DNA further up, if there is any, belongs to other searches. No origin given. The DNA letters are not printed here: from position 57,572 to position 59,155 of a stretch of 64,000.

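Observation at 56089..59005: NRAMP transporter preceded by a soluble MgtE-N/CBS sensor protein lacking any channel domain, with a 375-nt hairpin-rich leader between them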

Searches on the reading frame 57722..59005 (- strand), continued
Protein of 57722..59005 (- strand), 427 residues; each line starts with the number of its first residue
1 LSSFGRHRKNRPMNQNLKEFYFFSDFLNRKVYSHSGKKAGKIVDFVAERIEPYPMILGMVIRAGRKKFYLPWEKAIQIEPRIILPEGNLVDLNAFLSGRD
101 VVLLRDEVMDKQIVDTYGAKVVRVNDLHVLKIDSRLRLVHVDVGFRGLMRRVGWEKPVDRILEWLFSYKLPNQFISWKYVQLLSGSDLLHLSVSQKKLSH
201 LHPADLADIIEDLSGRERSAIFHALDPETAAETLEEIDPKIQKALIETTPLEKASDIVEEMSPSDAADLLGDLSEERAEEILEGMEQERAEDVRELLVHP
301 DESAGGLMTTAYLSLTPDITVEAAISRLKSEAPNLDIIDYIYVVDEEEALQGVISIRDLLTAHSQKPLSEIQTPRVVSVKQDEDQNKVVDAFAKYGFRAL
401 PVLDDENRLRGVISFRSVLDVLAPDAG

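Call 23: find_related_loci(query=window:57722-58969:-, collection=metagenome_contigs, flank=3000)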
Query window:57722-58969:- (415 aa) in metagenome_contigs; peptide patterns used: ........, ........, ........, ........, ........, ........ (x = any residue, [..] = any of these).
375 stretches matched a pattern; 270 encode a relative of the query (tblastn E <= 1e-3); the best 80 are kept; 80 distinct loci.
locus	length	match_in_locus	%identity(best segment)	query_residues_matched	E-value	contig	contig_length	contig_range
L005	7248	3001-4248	91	1-415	0e+0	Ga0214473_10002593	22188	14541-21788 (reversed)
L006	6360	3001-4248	91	1-415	0e+0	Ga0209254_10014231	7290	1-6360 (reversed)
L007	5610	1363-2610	90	1-415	0e+0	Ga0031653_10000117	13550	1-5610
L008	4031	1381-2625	91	1-415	0e+0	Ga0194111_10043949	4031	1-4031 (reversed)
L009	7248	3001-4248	90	1-415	0e+0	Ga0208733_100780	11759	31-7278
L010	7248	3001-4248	88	1-415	0e+0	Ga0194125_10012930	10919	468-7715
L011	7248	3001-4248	88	1-415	0e+0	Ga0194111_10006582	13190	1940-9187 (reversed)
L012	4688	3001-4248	83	1-415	0e+0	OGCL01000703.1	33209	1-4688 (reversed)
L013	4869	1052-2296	82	1-415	0e+0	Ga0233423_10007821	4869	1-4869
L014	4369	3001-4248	82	1-415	0e+0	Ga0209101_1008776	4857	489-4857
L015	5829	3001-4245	82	1-415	0e+0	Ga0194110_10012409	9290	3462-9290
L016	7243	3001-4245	82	1-415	0e+0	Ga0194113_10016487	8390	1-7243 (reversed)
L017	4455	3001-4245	81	1-415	0e+0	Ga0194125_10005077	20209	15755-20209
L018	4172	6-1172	88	28-415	0e+0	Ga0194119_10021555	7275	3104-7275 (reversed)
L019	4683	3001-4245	80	1-414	0e+0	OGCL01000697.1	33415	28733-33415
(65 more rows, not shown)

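Call 29: search_protein_representatives(protein=window:57722-58969:-)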
Query: 415 residues. Proteins with E-value up to 0.001 (for the whole library): 11767; up to 1e-10: 5966; up to 1e-30: 936. The best 150 are listed.
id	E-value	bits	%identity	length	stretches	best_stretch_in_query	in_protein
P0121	1.5e-155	534.7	60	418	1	4-415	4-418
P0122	1.8e-117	409.3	49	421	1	7-415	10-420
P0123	5.0e-115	401.3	48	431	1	7-412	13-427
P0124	1.2e-109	383.6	49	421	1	6-415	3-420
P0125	3.2e-106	372.3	47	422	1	9-415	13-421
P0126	7.2e-105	367.9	44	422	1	5-413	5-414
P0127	9.3e-105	367.5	48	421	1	9-415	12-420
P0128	1.7e-104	366.6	45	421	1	10-415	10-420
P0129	8.8e-104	364.3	46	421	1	7-412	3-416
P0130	1.1e-101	357.4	45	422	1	8-413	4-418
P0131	5.7e-100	351.7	47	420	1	8-412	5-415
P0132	2.3e-99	349.7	46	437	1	4-413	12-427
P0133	2.8e-99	349.5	44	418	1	8-413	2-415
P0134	3.1e-98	346.0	43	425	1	8-413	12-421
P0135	3.2e-96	339.4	44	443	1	4-407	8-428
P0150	7.7e-85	301.9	41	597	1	10-413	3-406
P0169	1.8e-79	284.3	38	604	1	9-413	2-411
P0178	4.6e-77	276.3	39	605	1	10-414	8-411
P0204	3.6e-73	263.5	35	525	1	8-412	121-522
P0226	3.6e-70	253.6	34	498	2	9-412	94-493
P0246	7.5e-68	246.0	36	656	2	177-411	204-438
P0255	2.4e-66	241.0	36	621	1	9-412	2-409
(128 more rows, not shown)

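Call 30: search_protein_families(library=pfam, proteins=[P0150, P0169, P0178, P0255, P0246, P0121, P0204, P0226], max_evalue=0.001)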
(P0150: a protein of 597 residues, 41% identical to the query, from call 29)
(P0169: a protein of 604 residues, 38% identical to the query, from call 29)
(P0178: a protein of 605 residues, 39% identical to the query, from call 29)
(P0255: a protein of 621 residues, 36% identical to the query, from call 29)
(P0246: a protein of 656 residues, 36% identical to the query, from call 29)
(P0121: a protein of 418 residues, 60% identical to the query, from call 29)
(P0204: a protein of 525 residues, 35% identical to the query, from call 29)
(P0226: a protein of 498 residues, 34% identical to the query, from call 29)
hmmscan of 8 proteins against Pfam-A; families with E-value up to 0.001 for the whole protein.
P0150 (597 aa): 5 families
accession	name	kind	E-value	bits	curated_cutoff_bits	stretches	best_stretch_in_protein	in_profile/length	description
PF03448.22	MgtE_N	-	9.6e-23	81.1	25.9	1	183-283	2-102/102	MgtE intracellular N domain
PF00571.33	CBS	-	3.1e-19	69.5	24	2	350-403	2-55/57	CBS domain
PF01769.21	MgtE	-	2.3e-16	60.6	27.6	1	469-590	1-124/125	Divalent cation transporter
PF05239.21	PRC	-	2.6e-10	40.6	21.2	1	2-64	4-66/78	PRC-barrel domain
PF14841.11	FliG_M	-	0.0007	20.2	25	0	238-264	19-45/76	FliG middle domain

P0169 (604 aa): 5 families
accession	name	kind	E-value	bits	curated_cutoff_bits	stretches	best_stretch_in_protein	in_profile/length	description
PF03448.22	MgtE_N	-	2e-25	89.7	25.9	1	187-287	1-101/102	MgtE intracellular N domain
PF00571.33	CBS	-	9.6e-21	74.3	24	2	354-409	1-56/57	CBS domain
PF01769.21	MgtE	-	1.5e-15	58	27.6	1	475-595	1-125/125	Divalent cation transporter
PF05239.21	PRC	-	8e-07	29.4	21.2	0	2-32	4-34/78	PRC-barrel domain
PF14841.11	FliG_M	-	0.00094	19.8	25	0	244-268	20-44/76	FliG middle domain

P0178 (605 aa): 5 families
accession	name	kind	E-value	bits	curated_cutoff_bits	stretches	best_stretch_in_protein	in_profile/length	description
PF01769.21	MgtE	-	1.3e-28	100.2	27.6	1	476-597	1-125/125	Divalent cation transporter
PF03448.22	MgtE_N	-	3.2e-28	98.7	25.9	1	186-287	1-102/102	MgtE intracellular N domain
PF00571.33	CBS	-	7.4e-21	74.7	24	2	354-408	2-56/57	CBS domain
PF05239.21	PRC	-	7.6e-11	42.3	21.2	1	5-71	2-72/78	PRC-barrel domain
PF14841.11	FliG_M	-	2e-06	28.4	25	0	219-255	8-44/76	FliG middle domain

P0255 (621 aa): 3 families
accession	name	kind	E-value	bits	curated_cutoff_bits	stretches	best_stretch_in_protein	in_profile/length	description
PF03448.22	MgtE_N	-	4.8e-26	91.7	25.9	1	186-286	1-101/102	MgtE intracellular N domain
PF00571.33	CBS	-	3e-22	79.1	24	2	353-408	1-56/57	CBS domain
PF05239.21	PRC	-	2.6e-12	47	21.2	1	1-55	3-58/78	PRC-barrel domain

P0246 (656 aa): 5 families
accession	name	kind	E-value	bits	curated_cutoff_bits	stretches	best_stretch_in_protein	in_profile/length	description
PF03448.22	MgtE_N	-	6.9e-26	91.2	25.9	1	216-314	1-99/102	MgtE intracellular N domain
PF00571.33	CBS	-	1.8e-18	67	24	2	385-438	3-56/57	CBS domain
PF01769.21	MgtE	-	4e-09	37.2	27.6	1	525-645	1-124/125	Divalent cation transporter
PF05239.21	PRC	-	1e-06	29.1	21.2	0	2-65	4-66/78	PRC-barrel domain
PF14841.11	FliG_M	-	3.4e-06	27.6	25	0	260-288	19-47/76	FliG middle domain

P0121 (418 aa): 2 families
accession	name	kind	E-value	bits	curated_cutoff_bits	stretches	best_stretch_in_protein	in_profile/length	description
PF03448.22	MgtE_N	-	2e-23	83.3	25.9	1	191-293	1-102/102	MgtE intracellular N domain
PF00571.33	CBS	-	8e-17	61.8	24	2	360-413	2-55/57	CBS domain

P0204 (525 aa): 2 families
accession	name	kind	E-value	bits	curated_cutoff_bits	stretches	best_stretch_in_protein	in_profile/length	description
PF03448.22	MgtE_N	-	9.5e-21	74.7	25.9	1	299-400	1-102/102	MgtE intracellular N domain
PF00571.33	CBS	-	6.6e-17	62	24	1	466-517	1-52/57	CBS domain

P0226 (498 aa): 4 families
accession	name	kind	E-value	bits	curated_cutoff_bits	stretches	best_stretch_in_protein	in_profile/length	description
PF03448.22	MgtE_N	-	1.4e-30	106.3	25.9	2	270-371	1-102/102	MgtE intracellular N domain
PF00571.33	CBS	-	4.3e-20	72.2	24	2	438-490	2-54/57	CBS domain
PF14841.11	FliG_M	-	6.3e-09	36.4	25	0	290-318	19-47/76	FliG middle domain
PF05239.21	PRC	-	2.7e-07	30.9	21.2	0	92-156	2-70/78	PRC-barrel domain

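Call 31: search_solved_structures(query=window:57722-58969:-, show_alignments=1)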
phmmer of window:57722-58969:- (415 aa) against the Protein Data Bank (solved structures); distinct sequences matched with E-value up to 0.001: 18.
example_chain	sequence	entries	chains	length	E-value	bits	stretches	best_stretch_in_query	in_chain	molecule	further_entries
2yvy_A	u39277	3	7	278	1.3e-38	136.5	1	184-414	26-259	Mg2+ transporter MgtE | Magnesium transporter MgtE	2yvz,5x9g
2yvx_A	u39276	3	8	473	6.1e-38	134.3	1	184-414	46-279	Mg2+ transporter MgtE | Magnesium transporter MgtE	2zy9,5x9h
2oux_A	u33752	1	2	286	4e-32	115.1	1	188-414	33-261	Magnesium transporter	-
8gps_A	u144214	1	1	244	3.4e-23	85.8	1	189-410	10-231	MgtE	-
8gpv_A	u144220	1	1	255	1.9e-22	83.3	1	190-413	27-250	Magnesium transporter MgtE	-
3kh5_A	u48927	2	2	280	2.9e-09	39.9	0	323-410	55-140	protein MJ1225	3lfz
3kpc_A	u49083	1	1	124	2.7e-08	36.7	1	304-405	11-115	Uncharacterized protein MJ0100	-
3kpb_A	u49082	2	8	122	2.8e-08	36.6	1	305-405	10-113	Uncharacterized protein MJ0100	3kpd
5ks7_A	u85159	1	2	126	3e-07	33.3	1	294-410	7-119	Carnitine transport ATP-binding protein OpuCA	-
2p9m_A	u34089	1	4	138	6.2e-07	32.2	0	356-404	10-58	Hypothetical protein MJ0922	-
2yzq_A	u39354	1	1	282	1.3e-06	31.1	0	359-407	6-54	Putative uncharacterized protein PH1780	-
9sr9_H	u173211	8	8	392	3.7e-06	29.7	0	354-406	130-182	Dehydrogenase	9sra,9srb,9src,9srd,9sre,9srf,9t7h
3ddj_A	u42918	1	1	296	6.9e-06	28.8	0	360-411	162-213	CBS domain-containing protein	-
5iip_A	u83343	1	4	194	4.1e-05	26.2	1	324-410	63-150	Glycine betaine/carnitine/choline ABC transporter%2C ATP-binding protein%2C putative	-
6h1w_A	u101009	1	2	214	5.2e-05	25.9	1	295-411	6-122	MJ1004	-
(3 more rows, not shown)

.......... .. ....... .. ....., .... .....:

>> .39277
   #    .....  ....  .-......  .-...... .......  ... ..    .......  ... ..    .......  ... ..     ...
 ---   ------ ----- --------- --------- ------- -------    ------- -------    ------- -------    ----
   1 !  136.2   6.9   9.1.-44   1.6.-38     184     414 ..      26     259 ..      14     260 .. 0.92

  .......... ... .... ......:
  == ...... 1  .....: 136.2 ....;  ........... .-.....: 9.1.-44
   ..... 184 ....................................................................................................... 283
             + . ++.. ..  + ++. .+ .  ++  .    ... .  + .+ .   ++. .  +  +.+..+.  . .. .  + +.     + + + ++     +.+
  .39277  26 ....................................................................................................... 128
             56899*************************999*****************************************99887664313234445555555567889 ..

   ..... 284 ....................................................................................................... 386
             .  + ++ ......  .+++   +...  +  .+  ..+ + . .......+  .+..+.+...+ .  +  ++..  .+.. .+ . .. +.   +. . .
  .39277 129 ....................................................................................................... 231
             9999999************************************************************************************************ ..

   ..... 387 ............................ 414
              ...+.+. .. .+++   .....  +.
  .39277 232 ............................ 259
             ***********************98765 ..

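Call 38: find_related_loci(query=A2, collection=genome_contigs, flank=5000)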
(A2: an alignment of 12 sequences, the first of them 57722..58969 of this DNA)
Query A2 (415 aa) in genome_contigs; peptide patterns used: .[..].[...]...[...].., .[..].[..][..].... (x = any residue, [..] = any of these).
600 stretches matched a pattern (row limit reached: there are more); 565 encode a relative of the query (tblastn E <= 1e-3); the best 80 are kept; 80 distinct loci.
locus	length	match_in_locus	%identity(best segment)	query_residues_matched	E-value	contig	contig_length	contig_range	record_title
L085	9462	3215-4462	91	1-415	0e+0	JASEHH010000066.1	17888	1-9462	MAG: Thermodesulfobacteriota bacterium isolate Yes70-18 NODE_1196_length_17888_cov_56.543206, whole genome shotgun seque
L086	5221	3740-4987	91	1-415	0e+0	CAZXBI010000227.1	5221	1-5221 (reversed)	MAG TPA_asm: uncultured Syntrophorhabdus sp. isolate SRP302447_co4_432 genome assembly, contig: NODE_43868_length_5221_c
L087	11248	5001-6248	90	1-415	0e+0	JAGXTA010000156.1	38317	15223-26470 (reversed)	MAG: Deltaproteobacteria bacterium isolate CROMO_BS_46_3 c_000000848133, whole genome shotgun sequence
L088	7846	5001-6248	88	1-415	0e+0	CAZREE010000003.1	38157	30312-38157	MAG TPA_asm: uncultured Syntrophorhabdus sp. isolate binchicken_co377_150 genome assembly, contig: NODE_650_length_38157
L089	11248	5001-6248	83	1-415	0e+0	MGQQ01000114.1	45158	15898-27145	MAG: Deltaproteobacteria bacterium RBG_16_49_23 RBG_16_scaffold_480, whole genome shotgun sequence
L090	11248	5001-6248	85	1-415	0e+0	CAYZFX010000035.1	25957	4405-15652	MAG TPA_asm: uncultured Syntrophorhabdus sp. isolate binchicken_co40_106 genome assembly, contig: NODE_1227_length_25957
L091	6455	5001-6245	81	1-415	0e+0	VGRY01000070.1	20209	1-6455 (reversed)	MAG: Deltaproteobacteria bacterium isolate K_DeepCast_100m_mx_276 K_DeepCast_100m_mx_276_Ga0194127_10003458, whole genom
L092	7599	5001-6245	81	1-414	0e+0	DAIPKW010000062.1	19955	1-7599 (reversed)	MAG TPA_asm: Thermodesulfobacteriota bacterium isolate CTOTU21550 NODE_1499_length_19955_cov_82.310201, whole genome sho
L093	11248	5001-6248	90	1-415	0e+0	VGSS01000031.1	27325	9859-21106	MAG: Deltaproteobacteria bacterium isolate K_DeepCast_250m_m2_302 K_DeepCast_250m_m2_302_Ga0194125_10003059, whole genom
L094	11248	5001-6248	79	1-415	0e+0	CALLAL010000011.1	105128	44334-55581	MAG: uncultured bacterium isolate N1_Bin_METABAT__110_1 genome assembly, contig: c_000000315051, whole genome shotgun se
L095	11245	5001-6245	80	1-415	0e+0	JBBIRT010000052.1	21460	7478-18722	MAG: Deltaproteobacteria bacterium isolate SLS170214_bin_356 NODE_2727_length_21460_cov_4.669843, whole genome shotgun s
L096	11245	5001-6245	80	1-415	0e+0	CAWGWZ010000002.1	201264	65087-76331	MAG: uncultured delta proteobacterium isolate MFD04408.bin.3.38 genome assembly, contig: contig_11024, whole genome shot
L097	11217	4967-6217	79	1-415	0e+0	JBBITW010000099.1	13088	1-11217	MAG: Deltaproteobacteria bacterium isolate RSS170216_bin_405 NODE_4972_length_13088_cov_5.743804, whole genome shotgun s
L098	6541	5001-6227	78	1-409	0e+0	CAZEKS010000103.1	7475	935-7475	MAG TPA_asm: uncultured Syntrophaceae bacterium isolate binchicken_co189_49 genome assembly, contig: NODE_11587_length_7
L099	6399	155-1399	80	1-415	0e+0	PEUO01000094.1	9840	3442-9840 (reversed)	MAG: Deltaproteobacteria bacterium CG03_land_8_20_14_0_80_45_14 CG03_land_8_20_14_0.80_scaffold_3802_c, whole genome sho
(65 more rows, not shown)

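Call 42: predict_structure(alignment_id=A1)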
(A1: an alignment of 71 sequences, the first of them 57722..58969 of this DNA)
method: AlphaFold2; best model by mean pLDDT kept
length: 415 residues; sequences in the alignment: 71
mean_pLDDT: 90.3   pTM: 0.71
mean pLDDT of the five models: 90.3, 89.9, 89.9, 89.3, 89.0
residues with pLDDT >= 90: 307; 70-90: 86; 50-70: 11; < 50: 11
segments of 3 or more residues with pLDDT < 50: 1-4, 175-180
pLDDT, mean of each block of 10 residues (from residue 1): 67 94 93 91 95 95 82 87 92 92 84 94 93 93 92 93 89 52 71 90 85 93 95 96 97 94 97 96 90 93 98 96 92 97 97 98 95 94 94 97 86 63
secondary structure, 60 per line:
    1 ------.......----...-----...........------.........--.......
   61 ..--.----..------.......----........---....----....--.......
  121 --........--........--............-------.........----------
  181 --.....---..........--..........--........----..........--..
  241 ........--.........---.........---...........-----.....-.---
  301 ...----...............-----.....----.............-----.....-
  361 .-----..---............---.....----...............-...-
elements in order: E7-10 E18-20 E26-36 E43-51 E54-59 H80-84 E89-91 H92-96 E100-103 E108-111 E114-120 E123-130 H133-140 H143-154 E162-164 E168-170 H183-187 H191-200 H203-212 H215-222 H227-236 H239-248 H251-259 H263-271 H275-285 H292-295 E301-303 H309-322 E328-332 E337-343 H344-349 H356-359 H373-383 E387-391 E396-402 H403-410

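Call 45: fold_search(model_id=the predicted structure, library=pdb)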
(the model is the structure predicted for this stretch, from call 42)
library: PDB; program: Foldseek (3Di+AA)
matches with E <= 10: 802; with E <= 0.001: 386
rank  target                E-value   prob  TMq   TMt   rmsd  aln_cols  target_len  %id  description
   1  2zy9_A                3.0e-22  1.00  0.51  0.50   2.4       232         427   36  Improved crystal structure of magnesium transporter MgtE (released 2009-12-01)
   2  2yvy                  3.8e-22  1.00  0.52  0.85   1.9       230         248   36  Crystal structure of magnesium transporter MgtE cytosolic domain, Mg2+ bound form (released 2007-09-04)
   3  2oux_B                4.0e-22  1.00  0.51  0.81   2.9       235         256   31  Crystal structure of the soluble part of a magnesium transporter (released 2007-03-20)
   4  2oux_A                1.7e-21  1.00  0.51  0.80   2.8       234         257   31  Crystal structure of the soluble part of a magnesium transporter (released 2007-03-20)
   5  5x9h_B                2.1e-21  1.00  0.52  0.51   2.3       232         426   36  Crystal structure of the Mg2+ channel MgtE in complex with ATP (released 2017-08-16)
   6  5x9g_C                3.3e-21  1.00  0.52  0.85   2.0       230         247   35  Crystal structure of the cytosolic domain of the Mg2+ channel MgtE in complex with ATP (released 2017-08-16)
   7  2yvx_A                4.5e-21  1.00  0.52  0.49   2.3       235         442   35  Crystal structure of magnesium transporter MgtE (released 2007-09-04)
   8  2zy9_B                9.8e-21  1.00  0.53  0.51   2.3       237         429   35  Improved crystal structure of magnesium transporter MgtE (released 2009-12-01)
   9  8gpv                  5.4e-20  1.00  0.53  0.83   2.2       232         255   26  Cytoplasmic domain structure of the MgtE Mg2+ channel from Clostridiales bacterium (released 2023-04-19)
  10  8gps                  1.1e-18  1.00  0.51  0.90   2.3       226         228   26  Cytoplasmic domain structure of the MgtE Mg2+ channel from Chryseobacterium hispalense (released 2023-04-19)
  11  3kxr                  3.8e-09  1.00  0.34  0.75   4.5       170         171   19  Structure of the cystathionine beta-synthase pair domain of the putative Mg2+ transporter SO5017 from Shewanella oneiden (released 2009-12-15)
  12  2p9m_D                2.6e-08  1.00  0.27  0.81   2.0       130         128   17  Crystal structure of conserved hypothetical protein MJ0922 from Methanocaldococcus jannaschii DSM 2661 (released 2007-07-03)
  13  3kpb_A                2.8e-08  1.00  0.25  0.83   2.0       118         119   24  Crystal Structure of the CBS domain pair of protein MJ0100 in complex with 5 -methylthioadenosine and S-adenosyl-L-met (released 2010-01-12)
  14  6h1w_B                3.5e-08  1.00  0.26  0.50   1.8       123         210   30  Crystal Structure of protein MJ1004 from Mathanocaldococcus jannaschii (released 2019-07-31)
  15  5ks7_A                3.7e-08  1.00  0.26  0.80   2.3       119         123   27  Crystal structure of Listeria monocytogenes OpuCA CBS domain dimer in complex with cyclic-di-AMP (released 2016-07-20)
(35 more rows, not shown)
